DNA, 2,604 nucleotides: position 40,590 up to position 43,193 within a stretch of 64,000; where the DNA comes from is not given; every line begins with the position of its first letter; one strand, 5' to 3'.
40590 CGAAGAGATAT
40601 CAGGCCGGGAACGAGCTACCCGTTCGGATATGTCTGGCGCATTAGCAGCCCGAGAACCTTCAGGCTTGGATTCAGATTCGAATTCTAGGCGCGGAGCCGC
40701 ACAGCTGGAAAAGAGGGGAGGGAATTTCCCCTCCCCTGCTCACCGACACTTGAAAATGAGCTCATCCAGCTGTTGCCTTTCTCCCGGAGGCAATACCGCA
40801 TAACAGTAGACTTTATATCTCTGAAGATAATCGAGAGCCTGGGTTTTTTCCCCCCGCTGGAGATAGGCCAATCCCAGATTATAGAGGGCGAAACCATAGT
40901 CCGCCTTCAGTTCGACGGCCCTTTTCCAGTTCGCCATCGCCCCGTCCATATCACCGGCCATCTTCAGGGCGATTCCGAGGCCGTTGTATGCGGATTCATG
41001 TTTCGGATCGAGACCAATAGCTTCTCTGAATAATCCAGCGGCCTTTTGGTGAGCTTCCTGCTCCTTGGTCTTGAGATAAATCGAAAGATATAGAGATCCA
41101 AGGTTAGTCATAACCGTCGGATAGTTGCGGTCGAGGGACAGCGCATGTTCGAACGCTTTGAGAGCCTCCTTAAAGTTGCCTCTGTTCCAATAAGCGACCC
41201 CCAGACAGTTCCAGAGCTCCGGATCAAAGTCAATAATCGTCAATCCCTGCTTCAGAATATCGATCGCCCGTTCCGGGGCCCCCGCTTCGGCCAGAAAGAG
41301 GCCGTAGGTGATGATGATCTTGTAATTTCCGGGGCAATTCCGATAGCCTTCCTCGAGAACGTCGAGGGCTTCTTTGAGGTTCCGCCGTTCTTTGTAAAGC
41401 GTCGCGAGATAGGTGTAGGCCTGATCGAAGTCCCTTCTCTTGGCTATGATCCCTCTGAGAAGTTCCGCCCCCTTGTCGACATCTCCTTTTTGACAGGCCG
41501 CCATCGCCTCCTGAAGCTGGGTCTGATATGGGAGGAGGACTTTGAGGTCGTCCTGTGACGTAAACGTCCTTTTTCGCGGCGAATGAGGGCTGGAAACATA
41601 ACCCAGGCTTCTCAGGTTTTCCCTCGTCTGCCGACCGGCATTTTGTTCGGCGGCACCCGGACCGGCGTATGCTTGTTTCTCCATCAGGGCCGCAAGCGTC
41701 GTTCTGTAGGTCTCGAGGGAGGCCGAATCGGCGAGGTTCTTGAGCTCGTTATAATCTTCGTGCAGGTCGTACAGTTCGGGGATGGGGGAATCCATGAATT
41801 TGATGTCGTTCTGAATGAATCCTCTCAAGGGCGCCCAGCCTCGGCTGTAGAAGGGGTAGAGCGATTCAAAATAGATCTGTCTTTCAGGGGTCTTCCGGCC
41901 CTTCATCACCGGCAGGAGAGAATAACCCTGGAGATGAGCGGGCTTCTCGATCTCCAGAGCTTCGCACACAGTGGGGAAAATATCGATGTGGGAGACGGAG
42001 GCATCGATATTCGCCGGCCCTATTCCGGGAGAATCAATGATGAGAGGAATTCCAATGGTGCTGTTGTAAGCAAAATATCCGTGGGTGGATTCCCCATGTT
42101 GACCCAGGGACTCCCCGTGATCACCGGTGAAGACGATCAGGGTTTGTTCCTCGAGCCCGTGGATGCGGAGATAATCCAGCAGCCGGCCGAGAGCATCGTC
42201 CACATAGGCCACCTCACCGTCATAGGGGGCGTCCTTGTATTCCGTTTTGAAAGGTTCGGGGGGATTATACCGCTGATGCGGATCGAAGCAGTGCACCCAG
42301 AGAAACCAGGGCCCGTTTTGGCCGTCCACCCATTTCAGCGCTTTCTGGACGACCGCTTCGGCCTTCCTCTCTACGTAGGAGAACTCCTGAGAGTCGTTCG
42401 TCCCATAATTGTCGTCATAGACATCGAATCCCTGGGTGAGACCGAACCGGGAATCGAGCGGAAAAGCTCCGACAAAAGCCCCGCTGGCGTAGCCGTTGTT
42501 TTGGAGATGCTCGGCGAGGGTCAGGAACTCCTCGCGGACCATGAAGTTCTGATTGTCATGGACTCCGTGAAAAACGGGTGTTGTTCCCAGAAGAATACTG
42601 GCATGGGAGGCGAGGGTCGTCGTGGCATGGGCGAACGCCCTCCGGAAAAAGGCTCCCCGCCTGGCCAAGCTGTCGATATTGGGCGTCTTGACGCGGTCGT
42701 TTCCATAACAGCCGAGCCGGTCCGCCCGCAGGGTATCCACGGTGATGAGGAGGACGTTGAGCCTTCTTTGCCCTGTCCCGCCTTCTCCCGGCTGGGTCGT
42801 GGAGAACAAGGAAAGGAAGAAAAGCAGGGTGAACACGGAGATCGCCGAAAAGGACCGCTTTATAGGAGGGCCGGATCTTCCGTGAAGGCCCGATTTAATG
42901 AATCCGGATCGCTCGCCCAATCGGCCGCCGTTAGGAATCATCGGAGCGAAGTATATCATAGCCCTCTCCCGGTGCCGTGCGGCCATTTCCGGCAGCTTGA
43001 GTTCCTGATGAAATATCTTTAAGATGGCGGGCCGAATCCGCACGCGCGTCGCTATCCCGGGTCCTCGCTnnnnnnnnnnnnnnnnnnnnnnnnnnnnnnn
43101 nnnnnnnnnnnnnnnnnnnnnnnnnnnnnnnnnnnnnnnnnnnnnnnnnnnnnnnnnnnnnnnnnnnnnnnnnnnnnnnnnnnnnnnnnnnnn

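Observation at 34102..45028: Four divergent lipoproteins share an uncharacterised zincin-like domain with EExxH in place of HExxH, around a TonB-dependent receptor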

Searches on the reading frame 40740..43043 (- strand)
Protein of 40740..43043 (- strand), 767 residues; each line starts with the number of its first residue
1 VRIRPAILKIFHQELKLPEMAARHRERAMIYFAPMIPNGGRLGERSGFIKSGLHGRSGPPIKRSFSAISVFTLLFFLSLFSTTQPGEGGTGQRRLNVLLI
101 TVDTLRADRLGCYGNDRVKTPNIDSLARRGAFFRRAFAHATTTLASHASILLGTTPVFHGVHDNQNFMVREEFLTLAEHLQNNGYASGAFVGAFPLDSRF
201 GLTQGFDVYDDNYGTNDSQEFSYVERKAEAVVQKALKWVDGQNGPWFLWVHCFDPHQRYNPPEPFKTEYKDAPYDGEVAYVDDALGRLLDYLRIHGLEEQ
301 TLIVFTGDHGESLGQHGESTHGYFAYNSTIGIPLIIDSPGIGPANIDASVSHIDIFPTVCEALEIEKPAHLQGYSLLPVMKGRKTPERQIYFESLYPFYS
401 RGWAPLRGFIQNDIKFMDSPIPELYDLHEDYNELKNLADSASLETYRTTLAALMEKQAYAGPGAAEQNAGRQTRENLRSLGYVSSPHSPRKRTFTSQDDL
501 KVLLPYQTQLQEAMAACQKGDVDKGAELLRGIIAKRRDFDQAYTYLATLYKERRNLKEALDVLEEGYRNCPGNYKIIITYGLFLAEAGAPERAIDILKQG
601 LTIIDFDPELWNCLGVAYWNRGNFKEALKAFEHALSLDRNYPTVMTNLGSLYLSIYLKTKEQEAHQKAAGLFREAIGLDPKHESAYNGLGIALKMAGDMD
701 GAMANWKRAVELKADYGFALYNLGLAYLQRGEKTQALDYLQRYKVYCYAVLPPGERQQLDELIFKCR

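Call 3: search_protein_families(library=pfam, proteins=[window:40740-43043:-], max_evalue=1)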
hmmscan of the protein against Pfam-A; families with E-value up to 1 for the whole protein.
window:40740-43043:- (767 aa): 32 families (the best 25 are shown)
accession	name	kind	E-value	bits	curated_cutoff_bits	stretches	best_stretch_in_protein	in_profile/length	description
PF00884.28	Sulfatase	-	9.5e-47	160.2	25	1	96-364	2-300/301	Sulfatase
PF13414.12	TPR_11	-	1.5e-18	66.7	26.8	3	697-731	8-42/42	TPR repeat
PF07719.23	TPR_2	-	3e-18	64.8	27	4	608-641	1-34/34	Tetratricopeptide repeat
PF00515.34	TPR_1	-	5.5e-18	64.4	27.8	3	609-641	2-34/34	Tetratricopeptide repeat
PF13428.12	TPR_14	-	7.7e-18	63.6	23.5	2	608-650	1-43/44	Tetratricopeptide repeat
PF14559.12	TPR_19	-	8.7e-18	64.9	25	5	661-704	3-46/68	Tetratricopeptide repeat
PF13431.12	TPR_17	-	6.8e-16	57.6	24.4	3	671-702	1-32/34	Tetratricopeptide repeat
PF13432.12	TPR_16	-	9.4e-16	58.4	32.7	4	510-573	1-64/65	Tetratricopeptide repeat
PF13424.12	TPR_12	-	9.8e-13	48.5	30.1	3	610-653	5-56/77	Tetratricopeptide repeat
PF16347.10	SGSH_C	-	3.6e-12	47.1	29.3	1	324-456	10-150/154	N-sulphoglucosamine sulphohydrolase, C-terminal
PF13374.12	TPR_10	-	6.4e-12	45.5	27.5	3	612-636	6-30/42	Tetratricopeptide repeat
PF01663.27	Phosphodiest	-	1e-11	45.5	23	2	97-165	1-66/342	Type I phosphodiesterase / nucleotide pyrophosphatase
PF23914.1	TPR_CcmH_CycH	-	1.4e-11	44.9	42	1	607-711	49-149/158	Cytochrome c-type biogenesis protein H TPR domain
PF13181.12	TPR_8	-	6e-09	35.8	25.7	2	609-640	2-33/34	Tetratricopeptide repeat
PF13429.12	TPR_15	-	6.3e-09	36.1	26.2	2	520-645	124-251/280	Tetratricopeptide repeat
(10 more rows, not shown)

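Call 4: search_protein_families(library=ncbifam, proteins=[window:40740-43043:-], max_evalue=1)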
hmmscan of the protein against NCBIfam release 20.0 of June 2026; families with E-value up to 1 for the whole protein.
window:40740-43043:- (767 aa): 55 families (the best 25 are shown)
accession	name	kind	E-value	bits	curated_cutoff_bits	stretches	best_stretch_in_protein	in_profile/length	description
NF010322.0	PRK13759.1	equivalog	4.9e-44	150.6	481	3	273-444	269-443/486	arylsulfatase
TIGR03417.1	chol_sulfatase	equivalog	4.2e-38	131.5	433.45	2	273-452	254-434/500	choline-sulfatase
NF045661.1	HdlasePehA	equivalog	3.6e-33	114.9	900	3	272-388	282-400/506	phosphoric/sulfuric ester hydrolase PehA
NF040959.1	MamA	equivalog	2.6e-26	92.3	200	2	585-742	48-198/204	magnetosome protein MamA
NF052527.1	Mn_arylsulf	exception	1.8e-20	73.3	850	2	272-453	265-444/479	manganese-dependent arylsulfatase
TIGR02521.1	type_IV_pilW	equivalog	1.1e-18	67.6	154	2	614-742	37-160/234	type IV pilus biogenesis/stability protein PilW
TIGR02917.1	PEP_TPR_lipo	equivalog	1e-17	63.4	312.2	3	509-602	773-865/899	XrtA/PEP-CTERM system TPR-repeat protein PrsT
NF008391.2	PRK11189.1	equivalog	8.5e-15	55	250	2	672-743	88-159/297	lipoprotein NlpI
NF033762.1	social_mot_Tgl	equivalog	7.4e-14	51.7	225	2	593-750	50-203/252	social motility TPR repeat lipoprotein Tgl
NF038282.1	LapC_YejM_PbgA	exception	2.7e-10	39.2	825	1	94-363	258-500/584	LPS biosynthesis-modulating metalloenzyme YejM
TIGR02552.1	LcrH_SycD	equivalog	3.3e-10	39.8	104.8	2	663-742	32-111/136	SycD/LcrH family type III secretion system chaperone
NF033758.1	gliding_GltE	equivalog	2.1e-09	36.9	225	1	513-739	127-347/411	adventurous gliding motility TPR repeat lipoprotein GltE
NF038075.1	fam_STM4013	hypoth_equivalog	2.6e-09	36.9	250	1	95-322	8-245/261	STM4013/SEN3800 family hydrolase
NF052415.1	T3SS_chap_SctY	equivalog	4.3e-09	36.8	70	2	582-636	48-105/106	type III secretion apparatus assembly chaperone SctY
NF002725.1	PRK02603.1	equivalog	4.7e-09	36.5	143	2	685-742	37-97/173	photosystem I assembly protein Ycf3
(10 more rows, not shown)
